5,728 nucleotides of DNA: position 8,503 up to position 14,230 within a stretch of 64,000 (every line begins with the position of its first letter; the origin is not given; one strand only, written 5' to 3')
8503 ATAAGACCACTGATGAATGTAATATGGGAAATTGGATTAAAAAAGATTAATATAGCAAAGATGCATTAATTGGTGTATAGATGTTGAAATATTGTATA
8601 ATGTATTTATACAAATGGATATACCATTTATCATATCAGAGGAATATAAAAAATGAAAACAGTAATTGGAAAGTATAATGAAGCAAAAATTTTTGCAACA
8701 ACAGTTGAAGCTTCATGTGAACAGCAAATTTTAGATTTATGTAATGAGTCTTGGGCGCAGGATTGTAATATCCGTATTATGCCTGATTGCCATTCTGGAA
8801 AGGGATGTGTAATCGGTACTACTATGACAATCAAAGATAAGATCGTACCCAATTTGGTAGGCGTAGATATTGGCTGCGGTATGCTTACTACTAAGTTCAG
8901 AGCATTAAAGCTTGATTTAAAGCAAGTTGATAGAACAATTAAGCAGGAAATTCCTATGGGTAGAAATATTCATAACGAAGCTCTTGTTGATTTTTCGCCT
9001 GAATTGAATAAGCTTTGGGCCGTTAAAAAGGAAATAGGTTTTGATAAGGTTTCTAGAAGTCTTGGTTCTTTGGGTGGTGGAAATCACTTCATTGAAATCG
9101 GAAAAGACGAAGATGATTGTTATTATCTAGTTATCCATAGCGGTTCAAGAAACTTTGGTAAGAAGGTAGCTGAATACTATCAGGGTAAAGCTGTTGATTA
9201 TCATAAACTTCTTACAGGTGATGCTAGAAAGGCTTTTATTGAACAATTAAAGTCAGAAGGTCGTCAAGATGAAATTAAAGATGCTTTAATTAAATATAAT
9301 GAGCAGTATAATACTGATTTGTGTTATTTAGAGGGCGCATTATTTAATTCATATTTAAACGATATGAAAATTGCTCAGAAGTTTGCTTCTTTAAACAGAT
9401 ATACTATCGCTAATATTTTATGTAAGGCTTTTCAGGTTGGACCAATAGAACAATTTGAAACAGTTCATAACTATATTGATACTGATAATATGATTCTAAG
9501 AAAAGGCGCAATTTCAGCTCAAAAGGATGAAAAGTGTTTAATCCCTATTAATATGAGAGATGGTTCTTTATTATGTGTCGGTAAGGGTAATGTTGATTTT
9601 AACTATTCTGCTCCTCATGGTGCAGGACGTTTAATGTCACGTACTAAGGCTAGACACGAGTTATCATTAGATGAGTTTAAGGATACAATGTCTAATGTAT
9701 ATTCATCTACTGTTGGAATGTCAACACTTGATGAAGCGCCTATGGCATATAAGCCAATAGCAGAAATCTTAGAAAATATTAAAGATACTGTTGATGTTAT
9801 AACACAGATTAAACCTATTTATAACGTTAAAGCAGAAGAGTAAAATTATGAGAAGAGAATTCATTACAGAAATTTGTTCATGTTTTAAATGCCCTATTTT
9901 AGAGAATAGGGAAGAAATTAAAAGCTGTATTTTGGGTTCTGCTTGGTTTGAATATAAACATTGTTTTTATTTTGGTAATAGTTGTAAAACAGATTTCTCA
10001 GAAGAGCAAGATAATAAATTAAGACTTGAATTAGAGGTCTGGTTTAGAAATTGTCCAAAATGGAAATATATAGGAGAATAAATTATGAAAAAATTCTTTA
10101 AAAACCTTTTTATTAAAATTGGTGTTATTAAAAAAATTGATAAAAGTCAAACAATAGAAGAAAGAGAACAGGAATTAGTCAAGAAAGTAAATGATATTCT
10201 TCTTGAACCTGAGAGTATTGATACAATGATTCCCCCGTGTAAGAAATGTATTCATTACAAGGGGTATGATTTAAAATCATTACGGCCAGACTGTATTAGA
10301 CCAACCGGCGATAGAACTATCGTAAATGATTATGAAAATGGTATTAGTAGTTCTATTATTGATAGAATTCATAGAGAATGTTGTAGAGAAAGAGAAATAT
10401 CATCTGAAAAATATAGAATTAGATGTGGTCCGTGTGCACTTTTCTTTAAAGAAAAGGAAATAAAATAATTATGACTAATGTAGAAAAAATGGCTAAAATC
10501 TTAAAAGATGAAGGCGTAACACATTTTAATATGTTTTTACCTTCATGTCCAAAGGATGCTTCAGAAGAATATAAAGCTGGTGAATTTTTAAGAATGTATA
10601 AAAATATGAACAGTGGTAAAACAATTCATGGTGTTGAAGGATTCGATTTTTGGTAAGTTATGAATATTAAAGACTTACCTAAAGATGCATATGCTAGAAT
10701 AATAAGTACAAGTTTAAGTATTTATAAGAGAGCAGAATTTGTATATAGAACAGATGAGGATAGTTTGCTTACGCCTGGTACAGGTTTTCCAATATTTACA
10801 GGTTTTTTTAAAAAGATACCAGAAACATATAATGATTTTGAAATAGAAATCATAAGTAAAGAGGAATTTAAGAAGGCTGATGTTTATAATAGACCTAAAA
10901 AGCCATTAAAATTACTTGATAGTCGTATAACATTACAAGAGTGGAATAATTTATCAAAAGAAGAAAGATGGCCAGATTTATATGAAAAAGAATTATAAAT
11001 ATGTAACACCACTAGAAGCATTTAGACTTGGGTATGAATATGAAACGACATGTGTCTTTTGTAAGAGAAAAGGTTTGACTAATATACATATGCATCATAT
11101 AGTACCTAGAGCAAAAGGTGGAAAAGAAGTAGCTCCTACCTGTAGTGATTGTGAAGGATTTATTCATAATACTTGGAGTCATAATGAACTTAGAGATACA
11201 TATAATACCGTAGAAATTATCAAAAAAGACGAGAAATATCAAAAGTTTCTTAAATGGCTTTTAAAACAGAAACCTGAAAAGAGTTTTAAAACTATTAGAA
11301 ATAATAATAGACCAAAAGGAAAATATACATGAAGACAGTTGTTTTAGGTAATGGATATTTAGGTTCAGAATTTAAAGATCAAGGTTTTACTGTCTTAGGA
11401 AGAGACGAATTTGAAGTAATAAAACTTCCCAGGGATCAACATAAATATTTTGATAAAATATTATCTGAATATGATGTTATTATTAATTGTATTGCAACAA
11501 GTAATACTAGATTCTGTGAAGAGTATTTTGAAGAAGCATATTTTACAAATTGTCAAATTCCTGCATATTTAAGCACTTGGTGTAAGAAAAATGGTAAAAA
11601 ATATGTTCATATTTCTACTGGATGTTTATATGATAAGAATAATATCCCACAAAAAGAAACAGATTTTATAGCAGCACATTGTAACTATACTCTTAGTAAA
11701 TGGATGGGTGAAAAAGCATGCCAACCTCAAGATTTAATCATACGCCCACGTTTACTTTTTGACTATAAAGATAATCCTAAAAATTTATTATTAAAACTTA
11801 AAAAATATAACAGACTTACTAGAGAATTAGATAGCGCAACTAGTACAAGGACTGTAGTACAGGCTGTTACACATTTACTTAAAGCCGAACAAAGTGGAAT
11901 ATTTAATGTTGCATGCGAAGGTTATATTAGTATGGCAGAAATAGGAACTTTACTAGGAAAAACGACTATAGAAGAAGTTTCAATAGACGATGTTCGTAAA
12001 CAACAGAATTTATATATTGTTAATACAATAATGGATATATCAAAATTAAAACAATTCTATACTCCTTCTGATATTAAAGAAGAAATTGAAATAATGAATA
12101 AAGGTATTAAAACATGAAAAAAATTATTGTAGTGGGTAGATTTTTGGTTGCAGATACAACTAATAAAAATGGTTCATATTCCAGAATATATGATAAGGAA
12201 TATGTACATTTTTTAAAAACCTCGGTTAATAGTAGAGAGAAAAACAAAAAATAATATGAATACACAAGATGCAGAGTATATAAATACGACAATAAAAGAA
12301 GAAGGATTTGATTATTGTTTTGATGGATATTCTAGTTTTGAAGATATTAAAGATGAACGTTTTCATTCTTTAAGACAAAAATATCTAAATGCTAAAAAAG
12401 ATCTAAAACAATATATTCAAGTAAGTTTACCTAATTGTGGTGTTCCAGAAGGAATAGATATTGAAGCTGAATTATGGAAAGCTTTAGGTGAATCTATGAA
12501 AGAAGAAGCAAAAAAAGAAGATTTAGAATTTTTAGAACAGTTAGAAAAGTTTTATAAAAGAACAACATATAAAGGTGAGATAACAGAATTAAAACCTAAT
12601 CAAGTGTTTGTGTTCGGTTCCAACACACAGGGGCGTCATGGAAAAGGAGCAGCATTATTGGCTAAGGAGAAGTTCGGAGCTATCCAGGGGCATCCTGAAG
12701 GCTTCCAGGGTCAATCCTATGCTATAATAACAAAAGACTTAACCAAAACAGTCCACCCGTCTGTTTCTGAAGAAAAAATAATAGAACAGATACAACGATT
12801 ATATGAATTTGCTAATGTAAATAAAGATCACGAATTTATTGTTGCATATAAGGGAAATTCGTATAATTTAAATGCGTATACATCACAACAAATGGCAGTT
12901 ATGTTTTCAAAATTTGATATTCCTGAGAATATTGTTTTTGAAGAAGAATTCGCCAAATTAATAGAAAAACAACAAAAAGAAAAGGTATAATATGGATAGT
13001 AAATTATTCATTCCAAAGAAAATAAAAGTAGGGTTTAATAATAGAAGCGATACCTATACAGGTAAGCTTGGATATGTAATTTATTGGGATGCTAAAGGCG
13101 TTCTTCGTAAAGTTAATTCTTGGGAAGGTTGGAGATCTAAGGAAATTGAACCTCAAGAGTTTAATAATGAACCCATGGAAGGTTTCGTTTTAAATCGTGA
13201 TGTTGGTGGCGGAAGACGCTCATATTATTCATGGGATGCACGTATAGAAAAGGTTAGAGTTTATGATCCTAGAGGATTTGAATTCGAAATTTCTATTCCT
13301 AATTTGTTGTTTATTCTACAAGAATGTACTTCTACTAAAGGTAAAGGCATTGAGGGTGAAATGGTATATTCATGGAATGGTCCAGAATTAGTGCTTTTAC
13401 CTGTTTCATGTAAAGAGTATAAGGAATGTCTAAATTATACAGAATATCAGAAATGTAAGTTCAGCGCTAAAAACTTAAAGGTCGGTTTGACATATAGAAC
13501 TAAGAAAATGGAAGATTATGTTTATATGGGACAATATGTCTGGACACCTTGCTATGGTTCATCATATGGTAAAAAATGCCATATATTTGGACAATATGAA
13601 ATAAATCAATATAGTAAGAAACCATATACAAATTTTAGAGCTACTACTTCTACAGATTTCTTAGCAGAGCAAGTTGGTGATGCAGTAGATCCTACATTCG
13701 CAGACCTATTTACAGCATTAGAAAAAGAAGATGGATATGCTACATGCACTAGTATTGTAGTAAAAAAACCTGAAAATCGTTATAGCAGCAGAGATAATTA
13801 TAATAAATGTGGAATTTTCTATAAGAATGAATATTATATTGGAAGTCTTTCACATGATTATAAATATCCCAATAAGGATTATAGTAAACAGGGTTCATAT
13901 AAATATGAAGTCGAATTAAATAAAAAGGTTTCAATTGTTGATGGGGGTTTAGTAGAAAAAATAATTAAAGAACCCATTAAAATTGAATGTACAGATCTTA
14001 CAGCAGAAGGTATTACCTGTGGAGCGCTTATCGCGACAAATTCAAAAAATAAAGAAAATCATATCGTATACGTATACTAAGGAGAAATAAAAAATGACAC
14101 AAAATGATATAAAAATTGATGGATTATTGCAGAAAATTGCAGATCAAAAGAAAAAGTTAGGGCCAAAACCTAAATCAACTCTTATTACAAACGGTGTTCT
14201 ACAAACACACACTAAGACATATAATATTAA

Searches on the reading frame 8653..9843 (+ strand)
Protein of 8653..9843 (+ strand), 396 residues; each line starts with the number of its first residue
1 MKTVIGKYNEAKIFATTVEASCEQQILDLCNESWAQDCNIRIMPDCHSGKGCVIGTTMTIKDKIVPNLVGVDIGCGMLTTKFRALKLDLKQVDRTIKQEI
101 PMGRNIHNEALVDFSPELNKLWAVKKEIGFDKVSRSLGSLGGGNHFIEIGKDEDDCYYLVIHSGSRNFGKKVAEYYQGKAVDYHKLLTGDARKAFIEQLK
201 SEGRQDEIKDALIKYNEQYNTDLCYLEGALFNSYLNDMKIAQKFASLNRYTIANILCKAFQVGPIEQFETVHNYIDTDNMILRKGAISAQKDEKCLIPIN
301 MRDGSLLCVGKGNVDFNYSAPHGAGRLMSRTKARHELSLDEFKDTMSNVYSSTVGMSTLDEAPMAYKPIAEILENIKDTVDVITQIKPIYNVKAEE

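Call 22: search_protein_families(library=phrogs, proteins=[window:8653-9843:+], max_evalue=0.00001)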
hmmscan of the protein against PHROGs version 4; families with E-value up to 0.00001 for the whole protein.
window:8653-9843:+ (396 aa): 2 families
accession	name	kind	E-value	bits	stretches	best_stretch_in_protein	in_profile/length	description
phrog_1075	-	DNA, RNA and nucleotide metabolism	2.9e-137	459.5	1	4-396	59-443/459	tRNA splicing ligase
phrog_32430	-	DNA, RNA and nucleotide metabolism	1.3e-45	155.5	1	265-394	9-138/139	tRNA splicing ligase RtcB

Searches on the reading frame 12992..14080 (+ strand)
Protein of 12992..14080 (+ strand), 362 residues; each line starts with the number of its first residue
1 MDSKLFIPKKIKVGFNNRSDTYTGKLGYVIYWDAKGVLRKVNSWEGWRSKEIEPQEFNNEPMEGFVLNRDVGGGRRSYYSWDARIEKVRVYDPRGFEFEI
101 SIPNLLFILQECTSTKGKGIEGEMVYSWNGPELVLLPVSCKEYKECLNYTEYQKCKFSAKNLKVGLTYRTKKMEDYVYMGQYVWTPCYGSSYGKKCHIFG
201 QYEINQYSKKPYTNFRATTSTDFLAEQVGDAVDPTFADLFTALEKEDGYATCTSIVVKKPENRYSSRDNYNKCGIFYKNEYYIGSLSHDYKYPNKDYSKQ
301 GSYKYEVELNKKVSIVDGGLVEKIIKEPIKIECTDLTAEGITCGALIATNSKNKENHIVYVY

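Call 18: search_protein_families(library=pfam, proteins=[window:12992-14080:+], max_evalue=0.01)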
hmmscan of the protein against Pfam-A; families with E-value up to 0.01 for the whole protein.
window:12992-14080:+ (362 aa): 1 family
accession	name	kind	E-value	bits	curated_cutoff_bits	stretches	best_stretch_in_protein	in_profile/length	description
PF05113.18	DUF693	-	0.0029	17.3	25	1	215-340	181-300/313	Protein of unknown function (DUF693)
